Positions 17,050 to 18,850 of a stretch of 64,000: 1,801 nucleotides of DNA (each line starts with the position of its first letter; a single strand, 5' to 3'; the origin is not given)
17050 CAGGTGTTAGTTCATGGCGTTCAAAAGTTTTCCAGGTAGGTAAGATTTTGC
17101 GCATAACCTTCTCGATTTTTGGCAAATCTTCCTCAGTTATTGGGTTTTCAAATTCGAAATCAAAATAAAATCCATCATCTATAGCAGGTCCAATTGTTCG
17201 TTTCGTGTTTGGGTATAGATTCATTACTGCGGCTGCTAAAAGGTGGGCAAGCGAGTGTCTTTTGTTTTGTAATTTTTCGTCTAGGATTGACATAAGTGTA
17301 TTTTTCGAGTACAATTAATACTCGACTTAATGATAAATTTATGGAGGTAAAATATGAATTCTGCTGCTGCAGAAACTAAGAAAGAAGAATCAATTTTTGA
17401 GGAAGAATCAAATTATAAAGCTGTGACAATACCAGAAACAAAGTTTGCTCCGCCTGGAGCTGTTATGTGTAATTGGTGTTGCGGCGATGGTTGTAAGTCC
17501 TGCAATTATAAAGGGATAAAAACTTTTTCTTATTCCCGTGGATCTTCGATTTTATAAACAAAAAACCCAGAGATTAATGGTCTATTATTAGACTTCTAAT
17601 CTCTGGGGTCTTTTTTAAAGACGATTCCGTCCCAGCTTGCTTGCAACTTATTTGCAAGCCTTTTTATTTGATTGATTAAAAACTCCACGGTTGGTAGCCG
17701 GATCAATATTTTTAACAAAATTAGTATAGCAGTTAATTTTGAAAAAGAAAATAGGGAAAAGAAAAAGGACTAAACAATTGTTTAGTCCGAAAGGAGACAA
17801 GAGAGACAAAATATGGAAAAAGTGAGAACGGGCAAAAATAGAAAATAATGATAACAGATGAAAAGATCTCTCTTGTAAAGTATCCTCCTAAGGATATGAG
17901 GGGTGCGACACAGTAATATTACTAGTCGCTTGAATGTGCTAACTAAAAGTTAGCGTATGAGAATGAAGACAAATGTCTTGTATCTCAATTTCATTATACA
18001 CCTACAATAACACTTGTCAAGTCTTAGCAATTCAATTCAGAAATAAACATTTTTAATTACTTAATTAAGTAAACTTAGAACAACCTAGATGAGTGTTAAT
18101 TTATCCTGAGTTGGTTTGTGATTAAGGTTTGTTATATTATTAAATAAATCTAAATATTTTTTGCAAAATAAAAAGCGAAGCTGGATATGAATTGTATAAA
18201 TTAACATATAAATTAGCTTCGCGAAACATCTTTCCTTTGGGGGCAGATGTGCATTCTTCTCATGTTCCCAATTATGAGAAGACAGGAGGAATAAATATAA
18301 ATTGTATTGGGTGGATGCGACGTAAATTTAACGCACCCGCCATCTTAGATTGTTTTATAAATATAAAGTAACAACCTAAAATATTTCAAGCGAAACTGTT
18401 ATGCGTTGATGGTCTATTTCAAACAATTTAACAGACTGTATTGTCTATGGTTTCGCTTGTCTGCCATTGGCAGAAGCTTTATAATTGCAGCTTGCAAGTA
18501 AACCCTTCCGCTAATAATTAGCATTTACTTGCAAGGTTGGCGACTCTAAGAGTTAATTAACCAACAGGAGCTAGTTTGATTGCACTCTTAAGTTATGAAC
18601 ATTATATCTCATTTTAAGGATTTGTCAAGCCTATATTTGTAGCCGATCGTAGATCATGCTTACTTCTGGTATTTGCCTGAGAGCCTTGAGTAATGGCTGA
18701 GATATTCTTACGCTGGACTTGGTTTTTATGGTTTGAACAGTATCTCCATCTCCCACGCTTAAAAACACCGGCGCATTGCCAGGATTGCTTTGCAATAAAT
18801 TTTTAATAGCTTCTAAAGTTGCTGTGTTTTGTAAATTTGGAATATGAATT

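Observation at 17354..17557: Stand-alone 67-aa peptide with a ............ cluster: RiPP-precursor-like or metal-binding micro-protein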

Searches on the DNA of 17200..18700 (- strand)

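Call 11: search_rna_families(source=window, start=17200, end=18700, threshold=evalue, max_evalue=10)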
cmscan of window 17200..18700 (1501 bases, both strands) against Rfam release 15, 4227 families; matches with E-value up to 10: 9.
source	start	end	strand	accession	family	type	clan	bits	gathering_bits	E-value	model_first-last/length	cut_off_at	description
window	17491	17613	+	RF04342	Plastid-psbA-1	Cis-reg;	CL00153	27.9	54.3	0.46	1-114/114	no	Plastid-psbA-1 3UTR RNA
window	17667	17748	+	RF01586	snoR09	Gene; snRNA; snoRNA; CD-box;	-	22.7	50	2.3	1-84/84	no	small nucleolar RNA snoR09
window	17524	17618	+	RF04338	Plastid-psbJ-2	Cis-reg;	CL00152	20.1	65.6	0.54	1-144/144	no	Plastid-psbJ-2 3UTR RNA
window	17653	17755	-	RF01873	PISRT1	Gene; lncRNA;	-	20.1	70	9.8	1-107/107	no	Polled intersex syndrome regulated transcript 1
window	18031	18114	-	RF01288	snoR31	Gene; snRNA; snoRNA; CD-box;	-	18.7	44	7.1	1-93/93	no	Small nucleolar RNA snoR31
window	18146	18190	+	RF03737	mir-8315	Gene; miRNA;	-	18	80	1.5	1-60/60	no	mir-8315 microRNA precursor family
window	17427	17565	-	RF02510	PYLIS_3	Cis-reg;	-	16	38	1.8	1-100/100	no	Pyrrolysine insertion sequence mttB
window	17791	17888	-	RF02516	MIR393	Gene; miRNA;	-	15.2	60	6.1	1-126/126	no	mir-393 microRNA precursor family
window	18464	18530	-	RF02085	Yar_1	Gene; lncRNA;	-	14.3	50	4.7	1-74/74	no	Yellow-achaete intergenic RNA conserved region 1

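Call 25: search_rna_families(source=window, start=17540, end=17790, threshold=evalue, max_evalue=10, show_alignments=3)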
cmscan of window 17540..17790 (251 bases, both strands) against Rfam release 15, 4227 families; matches with E-value up to 10: 8.
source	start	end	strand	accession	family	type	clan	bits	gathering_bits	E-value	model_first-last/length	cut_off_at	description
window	17667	17748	+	RF01586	snoR09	Gene; snRNA; snoRNA; CD-box;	-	22.7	50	0.39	1-84/84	no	small nucleolar RNA snoR09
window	17653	17755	-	RF01873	PISRT1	Gene; lncRNA;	-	20.1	70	1.6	1-107/107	no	Polled intersex syndrome regulated transcript 1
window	17554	17607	+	RF02418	Spd-sr07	Gene; sRNA;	-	19.4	55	0.94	16-63/63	no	Streptococcus sRNA Spd-sr07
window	17554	17738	-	RF02053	STnc430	Gene; sRNA;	-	15.4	47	4.9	1-162/162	no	Enterobacterial sRNA STnc430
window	17750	17790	-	RF00752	mir-14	Gene; miRNA;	-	13.9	53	2.9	15-63/63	5'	mir-14 microRNA precursor family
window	17752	17790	-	RF00557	L10_leader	Cis-reg; leader;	-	12.1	44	9.8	97-138/138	5'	Ribosomal protein L10 leader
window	17638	17655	-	RF04326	PV_xrRNA_class3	Cis-reg;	-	11.6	31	9.1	12-31/52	no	Exoribonuclease-resistant RNA (xrRNA) plant-infecting virus (class 3)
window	17754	17770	-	RF01952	SOX2OT_exon2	Gene; lncRNA;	-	10.7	45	3.8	53-69/69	no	SOX2 overlapping transcript exon 2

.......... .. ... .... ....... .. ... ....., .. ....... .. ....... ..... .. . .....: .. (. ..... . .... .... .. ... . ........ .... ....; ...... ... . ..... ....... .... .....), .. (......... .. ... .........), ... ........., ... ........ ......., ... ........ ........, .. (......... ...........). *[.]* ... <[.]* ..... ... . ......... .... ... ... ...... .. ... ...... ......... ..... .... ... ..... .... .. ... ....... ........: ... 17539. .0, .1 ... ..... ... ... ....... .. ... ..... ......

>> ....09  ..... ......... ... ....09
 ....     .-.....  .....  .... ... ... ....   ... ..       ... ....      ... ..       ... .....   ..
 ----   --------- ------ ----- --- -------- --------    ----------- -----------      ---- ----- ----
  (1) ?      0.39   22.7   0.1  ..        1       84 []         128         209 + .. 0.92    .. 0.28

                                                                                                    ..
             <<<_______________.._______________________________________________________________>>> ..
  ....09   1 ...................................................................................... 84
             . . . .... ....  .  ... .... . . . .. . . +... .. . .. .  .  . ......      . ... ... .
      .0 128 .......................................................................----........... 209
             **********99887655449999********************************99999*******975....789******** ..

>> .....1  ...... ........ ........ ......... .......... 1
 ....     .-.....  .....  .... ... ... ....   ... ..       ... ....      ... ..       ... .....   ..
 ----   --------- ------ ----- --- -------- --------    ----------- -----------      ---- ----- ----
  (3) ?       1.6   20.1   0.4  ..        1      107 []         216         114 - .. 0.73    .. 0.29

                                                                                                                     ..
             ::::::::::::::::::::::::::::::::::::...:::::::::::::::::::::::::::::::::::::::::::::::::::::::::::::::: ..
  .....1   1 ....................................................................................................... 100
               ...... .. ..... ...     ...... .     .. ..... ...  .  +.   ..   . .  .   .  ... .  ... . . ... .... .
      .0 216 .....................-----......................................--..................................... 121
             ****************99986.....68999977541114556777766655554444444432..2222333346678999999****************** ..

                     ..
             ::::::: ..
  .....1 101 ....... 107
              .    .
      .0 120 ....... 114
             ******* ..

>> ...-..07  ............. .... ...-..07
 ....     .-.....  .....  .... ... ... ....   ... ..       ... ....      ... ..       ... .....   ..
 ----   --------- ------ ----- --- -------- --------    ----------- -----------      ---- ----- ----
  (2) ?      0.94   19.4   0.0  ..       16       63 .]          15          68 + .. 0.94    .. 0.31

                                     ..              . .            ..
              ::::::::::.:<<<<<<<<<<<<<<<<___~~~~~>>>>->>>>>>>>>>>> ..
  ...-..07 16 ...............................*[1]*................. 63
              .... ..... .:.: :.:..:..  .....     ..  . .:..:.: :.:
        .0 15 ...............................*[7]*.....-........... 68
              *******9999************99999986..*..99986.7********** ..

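Call 44: build_rna_model(alignment_id=A3, structure=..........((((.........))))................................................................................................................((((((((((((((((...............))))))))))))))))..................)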
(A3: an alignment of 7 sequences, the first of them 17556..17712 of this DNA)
Model R1 built from alignment A3 (7 sequences, 204 columns); structure: as given.
model positions 165; base pairs 20; branch points 1; effective number of sequences 3.33; information 0.59 bits per position. Calibrated on 0.2 Mb of random sequence (short: E-values are rough).
structure used (alignment columns):
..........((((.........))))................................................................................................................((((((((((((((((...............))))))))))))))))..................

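Call 46: search_with_rna_model(model_id=R1, sources=[window, L003, L004, L005, L006, L007, L008, L009, L010, L011, L012, L013, L014, L015, L016, L017, L018, L019, L020, L021, L022, L023, L024, L025, L026, L027, L028, L029, L030, L031, L032, L033, L034, L035, L036, L037, L038, L039, L040, L041, L042, L043, L044, L045, L046, L047, L048, L049, L050, L051, L052, L053, L054, L055, L056, L057, L058, L059, L060, L061, L062, L063, L064, L065, L066, L067, L068, L069, L070, L071, L072, L073, L074, L075, L076, L077, L078, L079, L080, L081, L082], max_evalue=1, make_alignment=true)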
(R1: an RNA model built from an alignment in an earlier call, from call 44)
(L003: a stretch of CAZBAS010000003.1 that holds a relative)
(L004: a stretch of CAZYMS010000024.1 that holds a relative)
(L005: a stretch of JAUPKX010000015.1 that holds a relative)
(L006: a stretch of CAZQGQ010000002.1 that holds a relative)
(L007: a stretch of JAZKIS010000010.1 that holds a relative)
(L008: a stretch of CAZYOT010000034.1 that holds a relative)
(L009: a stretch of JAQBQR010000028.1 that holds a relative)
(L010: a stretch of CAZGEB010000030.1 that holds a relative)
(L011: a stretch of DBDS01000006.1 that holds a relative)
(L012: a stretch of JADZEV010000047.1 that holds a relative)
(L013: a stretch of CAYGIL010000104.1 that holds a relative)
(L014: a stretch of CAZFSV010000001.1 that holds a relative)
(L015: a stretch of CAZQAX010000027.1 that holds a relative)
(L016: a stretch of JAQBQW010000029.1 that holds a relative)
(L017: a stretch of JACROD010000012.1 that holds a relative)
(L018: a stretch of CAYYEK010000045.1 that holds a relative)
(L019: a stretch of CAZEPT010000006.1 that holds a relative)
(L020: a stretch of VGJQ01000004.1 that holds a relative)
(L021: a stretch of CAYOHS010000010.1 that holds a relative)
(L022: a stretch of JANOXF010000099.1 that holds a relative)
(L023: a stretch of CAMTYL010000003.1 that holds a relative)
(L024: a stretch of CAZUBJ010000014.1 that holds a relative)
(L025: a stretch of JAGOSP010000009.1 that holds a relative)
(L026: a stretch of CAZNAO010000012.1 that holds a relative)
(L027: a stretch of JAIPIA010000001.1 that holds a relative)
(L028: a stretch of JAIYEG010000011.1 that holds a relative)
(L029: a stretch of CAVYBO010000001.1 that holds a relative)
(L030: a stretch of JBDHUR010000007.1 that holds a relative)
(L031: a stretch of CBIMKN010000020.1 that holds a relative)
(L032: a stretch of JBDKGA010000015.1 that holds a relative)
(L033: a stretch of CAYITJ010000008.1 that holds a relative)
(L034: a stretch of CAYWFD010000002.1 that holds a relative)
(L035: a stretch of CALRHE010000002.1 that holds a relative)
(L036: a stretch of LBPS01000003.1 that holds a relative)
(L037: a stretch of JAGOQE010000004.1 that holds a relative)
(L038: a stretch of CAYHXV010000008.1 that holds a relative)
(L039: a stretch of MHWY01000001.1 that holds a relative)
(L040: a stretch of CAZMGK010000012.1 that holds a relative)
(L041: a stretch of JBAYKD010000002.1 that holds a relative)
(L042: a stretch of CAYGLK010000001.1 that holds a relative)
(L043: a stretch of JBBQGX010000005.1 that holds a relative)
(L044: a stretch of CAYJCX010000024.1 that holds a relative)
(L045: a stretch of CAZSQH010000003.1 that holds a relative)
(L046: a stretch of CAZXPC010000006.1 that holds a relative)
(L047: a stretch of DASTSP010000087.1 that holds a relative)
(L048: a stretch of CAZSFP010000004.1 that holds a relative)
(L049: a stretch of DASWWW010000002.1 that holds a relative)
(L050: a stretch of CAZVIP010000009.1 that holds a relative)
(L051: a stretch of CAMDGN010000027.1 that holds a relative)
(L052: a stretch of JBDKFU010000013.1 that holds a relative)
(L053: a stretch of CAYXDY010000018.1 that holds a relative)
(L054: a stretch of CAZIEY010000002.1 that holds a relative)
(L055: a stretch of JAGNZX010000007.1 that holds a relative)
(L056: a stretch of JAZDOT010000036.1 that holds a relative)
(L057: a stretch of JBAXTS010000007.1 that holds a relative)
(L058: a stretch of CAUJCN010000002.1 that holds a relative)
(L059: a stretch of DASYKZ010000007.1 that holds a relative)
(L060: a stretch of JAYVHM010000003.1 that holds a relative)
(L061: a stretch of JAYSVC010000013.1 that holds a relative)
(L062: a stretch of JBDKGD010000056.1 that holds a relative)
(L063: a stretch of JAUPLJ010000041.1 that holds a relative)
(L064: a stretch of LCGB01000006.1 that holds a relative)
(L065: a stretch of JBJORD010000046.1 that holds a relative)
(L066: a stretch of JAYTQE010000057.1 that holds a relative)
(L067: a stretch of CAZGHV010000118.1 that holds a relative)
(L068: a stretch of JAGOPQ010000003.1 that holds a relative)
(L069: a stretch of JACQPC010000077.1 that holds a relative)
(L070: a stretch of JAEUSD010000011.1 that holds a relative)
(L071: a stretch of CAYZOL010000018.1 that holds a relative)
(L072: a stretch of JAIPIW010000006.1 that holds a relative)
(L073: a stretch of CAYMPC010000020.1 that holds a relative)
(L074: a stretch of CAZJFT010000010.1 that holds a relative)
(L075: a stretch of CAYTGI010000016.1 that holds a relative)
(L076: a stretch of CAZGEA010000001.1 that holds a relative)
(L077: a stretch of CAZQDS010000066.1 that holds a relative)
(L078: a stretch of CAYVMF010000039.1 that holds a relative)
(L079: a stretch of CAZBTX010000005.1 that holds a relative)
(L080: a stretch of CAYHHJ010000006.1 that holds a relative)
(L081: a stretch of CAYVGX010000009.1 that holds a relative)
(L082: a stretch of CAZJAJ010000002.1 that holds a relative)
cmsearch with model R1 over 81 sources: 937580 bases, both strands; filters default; matches with E-value up to 1: 19.
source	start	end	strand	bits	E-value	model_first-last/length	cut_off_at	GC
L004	5694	5861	+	146.5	1.1e-26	1-165/165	no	0.44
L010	394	566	+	144.6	2.8e-26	1-165/165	no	0.4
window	17554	17712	-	140.7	1.7e-25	1-165/165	no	0.35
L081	5160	5314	+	135.2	2.3e-24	1-165/165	no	0.39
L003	5582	5730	+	127.3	9.2e-23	1-165/165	no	0.44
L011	5618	5769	+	125.2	2.5e-22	1-165/165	no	0.36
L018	730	923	+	116.5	1.5e-20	1-165/165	no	0.46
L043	5773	5928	+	47.7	1.5e-06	1-165/165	no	0.38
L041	5833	5974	+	40.9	3.7e-05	1-165/165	no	0.39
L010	512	567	-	40.4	4.7e-05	99-154/165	no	0.25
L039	5820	5999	+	39.4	7.3e-05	1-165/165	no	0.42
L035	5732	5894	+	34.1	0.00089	1-165/165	no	0.5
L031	5806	5975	+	33.9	0.00097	1-165/165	no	0.55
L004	5807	5873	-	32.8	0.0017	88-154/165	no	0.43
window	17487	17619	+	30.9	0.004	1-165/165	no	0.31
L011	5721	5769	-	24.3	0.089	100-154/165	no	0.33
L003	5676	5730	-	20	0.66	100-154/165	no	0.33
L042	5685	5864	+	20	0.66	1-165/165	no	0.44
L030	5510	5597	+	19.7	0.77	1-165/165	no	0.27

Alignment A4: 19 matches aligned to the model, 266 columns, each read 5' to 3' on its own strand. Consensus structure (alignment columns), stored with it:
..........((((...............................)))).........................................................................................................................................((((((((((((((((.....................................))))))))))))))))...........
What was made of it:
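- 17554..17712 (-): T-box-type thrS leader, made of specifier hairpin, linker, Stem III, T-box sequence with antiterminator, and terminator. CM R1 hit of 140.7 bits (call 46).
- Tried and rejected: CM R1 finds only one leader in the window (call 46), so this was rejected.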
